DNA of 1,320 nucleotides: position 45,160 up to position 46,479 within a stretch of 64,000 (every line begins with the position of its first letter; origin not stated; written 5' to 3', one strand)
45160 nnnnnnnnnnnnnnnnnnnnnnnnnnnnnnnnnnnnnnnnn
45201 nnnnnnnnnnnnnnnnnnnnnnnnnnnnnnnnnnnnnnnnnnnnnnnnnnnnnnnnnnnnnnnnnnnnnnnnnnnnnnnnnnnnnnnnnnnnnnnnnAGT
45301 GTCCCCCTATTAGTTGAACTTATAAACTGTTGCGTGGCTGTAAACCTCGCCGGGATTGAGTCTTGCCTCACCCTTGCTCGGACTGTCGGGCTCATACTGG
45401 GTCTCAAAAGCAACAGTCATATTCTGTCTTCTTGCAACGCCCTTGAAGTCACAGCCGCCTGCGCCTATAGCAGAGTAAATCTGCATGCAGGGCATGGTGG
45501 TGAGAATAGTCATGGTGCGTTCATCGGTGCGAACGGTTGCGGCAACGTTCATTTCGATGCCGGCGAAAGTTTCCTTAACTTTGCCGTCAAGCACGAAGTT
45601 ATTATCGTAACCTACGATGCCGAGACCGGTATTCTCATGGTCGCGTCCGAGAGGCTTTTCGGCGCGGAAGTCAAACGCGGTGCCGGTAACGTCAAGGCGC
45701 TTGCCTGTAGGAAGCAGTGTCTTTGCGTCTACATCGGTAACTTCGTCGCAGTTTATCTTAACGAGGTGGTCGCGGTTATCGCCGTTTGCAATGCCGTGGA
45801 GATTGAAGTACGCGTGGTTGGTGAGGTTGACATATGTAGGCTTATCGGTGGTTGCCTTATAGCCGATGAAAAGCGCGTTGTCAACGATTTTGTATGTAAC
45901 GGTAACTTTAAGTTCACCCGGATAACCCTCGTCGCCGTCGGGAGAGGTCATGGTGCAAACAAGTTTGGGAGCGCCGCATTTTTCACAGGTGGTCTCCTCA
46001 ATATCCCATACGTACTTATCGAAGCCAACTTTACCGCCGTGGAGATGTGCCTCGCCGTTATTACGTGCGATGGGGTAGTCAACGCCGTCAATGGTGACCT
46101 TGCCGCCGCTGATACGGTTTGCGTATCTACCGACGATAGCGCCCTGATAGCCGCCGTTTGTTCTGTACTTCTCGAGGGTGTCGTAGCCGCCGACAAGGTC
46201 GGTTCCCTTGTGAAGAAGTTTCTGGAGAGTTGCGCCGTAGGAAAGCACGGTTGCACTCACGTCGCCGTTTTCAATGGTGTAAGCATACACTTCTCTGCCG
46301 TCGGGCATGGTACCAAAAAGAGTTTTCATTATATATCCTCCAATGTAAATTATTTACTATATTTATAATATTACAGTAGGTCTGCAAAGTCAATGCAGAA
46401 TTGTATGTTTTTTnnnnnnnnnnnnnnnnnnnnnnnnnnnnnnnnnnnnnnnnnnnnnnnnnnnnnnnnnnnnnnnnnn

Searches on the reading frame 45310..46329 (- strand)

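Call 83: search_protein_families(library=pfam, proteins=[window:45310-46329:-], max_evalue=0.0001)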
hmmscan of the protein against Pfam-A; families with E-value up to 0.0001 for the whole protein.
window:45310-46329:- (339 aa): 1 family
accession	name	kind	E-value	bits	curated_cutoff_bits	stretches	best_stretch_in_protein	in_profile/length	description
PF01263.26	Aldose_epim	-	1.4e-69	235.2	27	1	16-337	2-299/299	Aldose 1-epimerase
